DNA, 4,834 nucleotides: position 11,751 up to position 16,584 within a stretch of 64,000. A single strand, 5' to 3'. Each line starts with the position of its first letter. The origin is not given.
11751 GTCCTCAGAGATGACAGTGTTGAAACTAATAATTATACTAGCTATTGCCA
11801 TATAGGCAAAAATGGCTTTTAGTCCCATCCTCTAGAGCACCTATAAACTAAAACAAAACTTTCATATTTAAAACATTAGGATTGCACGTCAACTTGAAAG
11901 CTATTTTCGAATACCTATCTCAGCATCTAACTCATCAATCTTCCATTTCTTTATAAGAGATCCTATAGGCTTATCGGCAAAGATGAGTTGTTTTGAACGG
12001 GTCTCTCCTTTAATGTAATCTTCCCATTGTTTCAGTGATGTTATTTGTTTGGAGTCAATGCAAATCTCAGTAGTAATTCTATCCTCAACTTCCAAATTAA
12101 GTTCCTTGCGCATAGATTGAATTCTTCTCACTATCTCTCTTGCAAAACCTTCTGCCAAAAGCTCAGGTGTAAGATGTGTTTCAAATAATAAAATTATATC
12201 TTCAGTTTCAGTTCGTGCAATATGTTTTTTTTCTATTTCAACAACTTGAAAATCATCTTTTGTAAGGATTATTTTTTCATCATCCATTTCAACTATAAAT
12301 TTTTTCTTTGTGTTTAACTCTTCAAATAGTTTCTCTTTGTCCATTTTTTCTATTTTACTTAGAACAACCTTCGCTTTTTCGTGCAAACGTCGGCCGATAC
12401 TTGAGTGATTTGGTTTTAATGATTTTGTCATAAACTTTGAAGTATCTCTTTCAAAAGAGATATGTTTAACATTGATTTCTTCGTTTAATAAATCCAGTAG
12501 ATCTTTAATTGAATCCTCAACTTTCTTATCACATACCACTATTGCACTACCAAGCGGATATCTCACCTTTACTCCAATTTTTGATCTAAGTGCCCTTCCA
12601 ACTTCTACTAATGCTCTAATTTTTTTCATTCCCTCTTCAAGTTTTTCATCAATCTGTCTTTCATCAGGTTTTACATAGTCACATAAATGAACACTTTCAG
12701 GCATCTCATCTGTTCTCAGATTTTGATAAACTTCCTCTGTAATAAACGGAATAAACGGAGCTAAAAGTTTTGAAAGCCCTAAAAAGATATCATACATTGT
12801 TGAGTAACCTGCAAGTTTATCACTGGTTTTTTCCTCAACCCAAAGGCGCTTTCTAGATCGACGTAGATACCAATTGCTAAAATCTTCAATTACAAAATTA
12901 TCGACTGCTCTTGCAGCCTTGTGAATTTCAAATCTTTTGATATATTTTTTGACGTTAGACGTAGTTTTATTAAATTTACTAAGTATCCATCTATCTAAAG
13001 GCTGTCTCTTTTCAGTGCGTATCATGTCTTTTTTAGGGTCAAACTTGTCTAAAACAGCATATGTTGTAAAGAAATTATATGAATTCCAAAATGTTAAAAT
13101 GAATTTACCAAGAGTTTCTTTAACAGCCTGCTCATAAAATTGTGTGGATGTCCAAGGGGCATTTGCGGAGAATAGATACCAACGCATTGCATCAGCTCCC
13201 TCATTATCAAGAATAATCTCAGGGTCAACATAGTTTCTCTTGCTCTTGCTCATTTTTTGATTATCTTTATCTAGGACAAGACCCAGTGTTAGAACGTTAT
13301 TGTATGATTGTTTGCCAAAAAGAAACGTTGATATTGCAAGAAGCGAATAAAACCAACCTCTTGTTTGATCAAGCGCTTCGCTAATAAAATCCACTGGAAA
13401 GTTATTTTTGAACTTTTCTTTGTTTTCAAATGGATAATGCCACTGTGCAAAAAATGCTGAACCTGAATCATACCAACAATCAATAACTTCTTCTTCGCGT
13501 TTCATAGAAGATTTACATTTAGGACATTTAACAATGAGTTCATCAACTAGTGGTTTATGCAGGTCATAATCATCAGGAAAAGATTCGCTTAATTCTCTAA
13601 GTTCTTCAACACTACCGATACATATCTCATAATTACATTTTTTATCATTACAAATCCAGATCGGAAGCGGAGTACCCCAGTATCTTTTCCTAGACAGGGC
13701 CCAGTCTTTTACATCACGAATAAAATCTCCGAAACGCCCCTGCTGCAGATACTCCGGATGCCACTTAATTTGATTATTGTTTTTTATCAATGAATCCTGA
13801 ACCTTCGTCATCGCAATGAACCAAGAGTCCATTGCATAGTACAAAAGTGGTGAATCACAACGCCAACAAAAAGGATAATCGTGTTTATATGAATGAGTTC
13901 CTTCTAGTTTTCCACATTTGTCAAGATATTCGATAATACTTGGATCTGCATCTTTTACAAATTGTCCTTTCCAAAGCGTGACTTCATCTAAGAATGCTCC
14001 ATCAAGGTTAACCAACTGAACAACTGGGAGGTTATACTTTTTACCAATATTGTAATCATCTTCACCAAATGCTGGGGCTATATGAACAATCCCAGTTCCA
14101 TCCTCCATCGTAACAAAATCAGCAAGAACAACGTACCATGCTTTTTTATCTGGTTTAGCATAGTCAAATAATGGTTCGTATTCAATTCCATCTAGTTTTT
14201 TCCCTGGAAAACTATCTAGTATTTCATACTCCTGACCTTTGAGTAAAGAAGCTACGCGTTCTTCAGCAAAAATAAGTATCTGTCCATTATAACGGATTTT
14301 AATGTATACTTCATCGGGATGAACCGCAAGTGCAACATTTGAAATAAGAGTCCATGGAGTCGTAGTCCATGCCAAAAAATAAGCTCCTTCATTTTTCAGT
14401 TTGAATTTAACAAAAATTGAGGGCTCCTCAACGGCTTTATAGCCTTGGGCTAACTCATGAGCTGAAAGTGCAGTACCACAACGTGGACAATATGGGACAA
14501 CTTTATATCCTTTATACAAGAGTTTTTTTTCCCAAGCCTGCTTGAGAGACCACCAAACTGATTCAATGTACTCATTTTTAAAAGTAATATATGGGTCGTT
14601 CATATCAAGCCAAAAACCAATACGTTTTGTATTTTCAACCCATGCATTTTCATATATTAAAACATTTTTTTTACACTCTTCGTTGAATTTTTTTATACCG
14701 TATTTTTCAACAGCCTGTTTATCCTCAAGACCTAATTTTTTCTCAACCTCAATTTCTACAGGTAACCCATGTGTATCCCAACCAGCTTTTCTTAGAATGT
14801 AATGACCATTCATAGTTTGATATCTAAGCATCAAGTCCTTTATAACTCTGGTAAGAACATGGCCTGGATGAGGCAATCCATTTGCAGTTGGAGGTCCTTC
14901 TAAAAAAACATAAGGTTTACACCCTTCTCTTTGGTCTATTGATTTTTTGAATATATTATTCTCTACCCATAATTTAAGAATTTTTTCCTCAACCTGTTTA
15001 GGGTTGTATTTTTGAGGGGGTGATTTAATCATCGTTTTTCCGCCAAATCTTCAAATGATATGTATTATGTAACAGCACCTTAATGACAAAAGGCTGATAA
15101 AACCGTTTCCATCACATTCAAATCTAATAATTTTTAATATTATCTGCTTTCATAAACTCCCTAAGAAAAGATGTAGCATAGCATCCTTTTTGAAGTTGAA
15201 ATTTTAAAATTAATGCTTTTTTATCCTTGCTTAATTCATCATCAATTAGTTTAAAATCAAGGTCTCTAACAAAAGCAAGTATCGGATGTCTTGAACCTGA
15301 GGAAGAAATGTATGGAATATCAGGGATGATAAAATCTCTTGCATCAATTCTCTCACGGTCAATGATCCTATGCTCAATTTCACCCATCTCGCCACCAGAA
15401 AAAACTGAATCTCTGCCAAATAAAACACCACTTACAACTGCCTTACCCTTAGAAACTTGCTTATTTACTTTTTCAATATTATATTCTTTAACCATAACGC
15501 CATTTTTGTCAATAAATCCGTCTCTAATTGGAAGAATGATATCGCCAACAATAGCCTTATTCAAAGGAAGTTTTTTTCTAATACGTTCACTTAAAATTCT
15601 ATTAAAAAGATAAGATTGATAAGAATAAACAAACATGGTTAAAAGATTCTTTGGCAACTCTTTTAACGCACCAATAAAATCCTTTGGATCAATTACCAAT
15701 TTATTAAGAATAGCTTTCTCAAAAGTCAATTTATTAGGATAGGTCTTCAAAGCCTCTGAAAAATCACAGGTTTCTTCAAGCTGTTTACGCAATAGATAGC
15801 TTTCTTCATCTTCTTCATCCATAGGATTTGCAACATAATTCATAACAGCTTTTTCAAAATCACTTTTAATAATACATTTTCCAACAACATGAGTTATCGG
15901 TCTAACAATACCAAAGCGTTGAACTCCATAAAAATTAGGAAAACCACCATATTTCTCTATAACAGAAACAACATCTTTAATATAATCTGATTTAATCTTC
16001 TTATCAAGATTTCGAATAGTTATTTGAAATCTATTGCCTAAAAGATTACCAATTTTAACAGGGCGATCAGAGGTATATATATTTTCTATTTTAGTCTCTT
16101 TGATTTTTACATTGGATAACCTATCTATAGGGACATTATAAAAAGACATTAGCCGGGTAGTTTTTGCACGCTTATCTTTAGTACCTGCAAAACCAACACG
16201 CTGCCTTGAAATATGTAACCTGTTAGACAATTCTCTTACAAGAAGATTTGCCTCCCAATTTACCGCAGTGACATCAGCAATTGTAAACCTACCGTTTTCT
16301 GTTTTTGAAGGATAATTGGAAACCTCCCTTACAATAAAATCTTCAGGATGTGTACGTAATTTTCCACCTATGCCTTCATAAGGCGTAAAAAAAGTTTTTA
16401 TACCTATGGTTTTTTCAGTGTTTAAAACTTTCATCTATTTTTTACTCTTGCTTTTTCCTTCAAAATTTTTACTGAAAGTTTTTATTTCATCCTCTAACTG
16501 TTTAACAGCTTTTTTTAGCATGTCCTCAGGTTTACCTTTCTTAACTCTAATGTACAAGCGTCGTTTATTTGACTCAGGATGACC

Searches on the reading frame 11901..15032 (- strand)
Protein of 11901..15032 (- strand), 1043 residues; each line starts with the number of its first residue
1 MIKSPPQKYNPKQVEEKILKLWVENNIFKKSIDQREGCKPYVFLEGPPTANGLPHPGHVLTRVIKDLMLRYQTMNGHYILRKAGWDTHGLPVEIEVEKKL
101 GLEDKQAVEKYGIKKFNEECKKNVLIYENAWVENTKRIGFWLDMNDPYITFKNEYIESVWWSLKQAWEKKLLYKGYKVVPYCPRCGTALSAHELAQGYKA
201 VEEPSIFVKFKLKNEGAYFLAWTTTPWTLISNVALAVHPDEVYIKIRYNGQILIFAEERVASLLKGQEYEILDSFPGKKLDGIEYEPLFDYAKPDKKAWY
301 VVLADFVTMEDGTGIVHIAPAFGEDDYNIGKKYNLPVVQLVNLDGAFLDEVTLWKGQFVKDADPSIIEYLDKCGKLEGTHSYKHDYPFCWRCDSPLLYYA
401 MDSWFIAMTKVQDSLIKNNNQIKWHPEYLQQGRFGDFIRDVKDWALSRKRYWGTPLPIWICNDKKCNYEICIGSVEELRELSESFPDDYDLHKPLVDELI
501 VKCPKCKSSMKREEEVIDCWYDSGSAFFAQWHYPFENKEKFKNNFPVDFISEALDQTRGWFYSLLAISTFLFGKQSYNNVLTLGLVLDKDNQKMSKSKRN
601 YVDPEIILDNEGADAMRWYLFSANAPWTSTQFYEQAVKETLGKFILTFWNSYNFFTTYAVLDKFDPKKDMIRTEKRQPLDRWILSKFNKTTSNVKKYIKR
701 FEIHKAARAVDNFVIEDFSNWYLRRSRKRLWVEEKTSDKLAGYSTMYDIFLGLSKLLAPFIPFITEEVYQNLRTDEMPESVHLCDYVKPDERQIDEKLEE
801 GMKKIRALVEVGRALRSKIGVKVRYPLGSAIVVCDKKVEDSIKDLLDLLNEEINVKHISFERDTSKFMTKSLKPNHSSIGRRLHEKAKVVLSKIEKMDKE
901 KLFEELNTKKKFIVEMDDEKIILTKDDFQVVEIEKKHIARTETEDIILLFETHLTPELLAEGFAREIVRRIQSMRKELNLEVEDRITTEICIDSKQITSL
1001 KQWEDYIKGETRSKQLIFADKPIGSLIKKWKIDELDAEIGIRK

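Call 29: search_protein_families(library=pfam, proteins=[window:11901-15032:-], max_evalue=0.001)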
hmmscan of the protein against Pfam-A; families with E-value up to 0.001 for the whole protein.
window:11901-15032:- (1043 aa): 5 families
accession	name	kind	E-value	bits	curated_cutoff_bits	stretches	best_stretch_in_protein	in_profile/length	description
PF00133.28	tRNA-synt_1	-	1.4e-126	423.1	22.7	1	17-624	1-406/414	tRNA synthetases class I (I, L, M and V)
PF19302.4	DUF5915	-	1.7e-39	135.8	27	1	847-1043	2-194/195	Domain of unknown function (DUF5915)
PF08264.19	Anticodon_1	-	3.5e-35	121.5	25.1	1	680-826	1-143/148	Anticodon-binding domain of tRNA ligase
PF09334.17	tRNA-synt_1g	-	1.4e-17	64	20.1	2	50-114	10-73/391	tRNA synthetases class I (M)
PF13603.12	tRNA-synt_1_2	-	9.7e-06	25.6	25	1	296-344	95-143/185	Leucyl-tRNA synthetase, editing domain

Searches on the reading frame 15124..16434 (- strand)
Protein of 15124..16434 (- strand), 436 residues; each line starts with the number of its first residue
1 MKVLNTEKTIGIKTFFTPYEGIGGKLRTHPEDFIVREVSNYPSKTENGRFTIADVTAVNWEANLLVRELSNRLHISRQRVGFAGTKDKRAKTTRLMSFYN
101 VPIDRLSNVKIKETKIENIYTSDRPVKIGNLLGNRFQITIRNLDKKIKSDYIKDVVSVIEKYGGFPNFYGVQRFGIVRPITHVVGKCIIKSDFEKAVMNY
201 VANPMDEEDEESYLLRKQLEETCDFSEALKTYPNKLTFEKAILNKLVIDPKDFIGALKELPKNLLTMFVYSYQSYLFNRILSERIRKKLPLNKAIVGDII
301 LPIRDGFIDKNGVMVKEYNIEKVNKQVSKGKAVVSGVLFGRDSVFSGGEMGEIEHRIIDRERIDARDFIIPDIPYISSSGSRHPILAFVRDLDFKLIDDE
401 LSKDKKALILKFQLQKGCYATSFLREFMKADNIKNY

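Call 29: search_protein_families(library=pfam, proteins=[window:15124-16434:-], max_evalue=0.001)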
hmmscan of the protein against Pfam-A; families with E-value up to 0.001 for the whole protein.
window:15124-16434:- (436 aa): 1 family
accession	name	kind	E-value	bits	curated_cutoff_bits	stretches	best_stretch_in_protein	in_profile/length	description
PF01142.23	TruD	-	3e-136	455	27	1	10-427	2-412/412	tRNA pseudouridine synthase D (TruD)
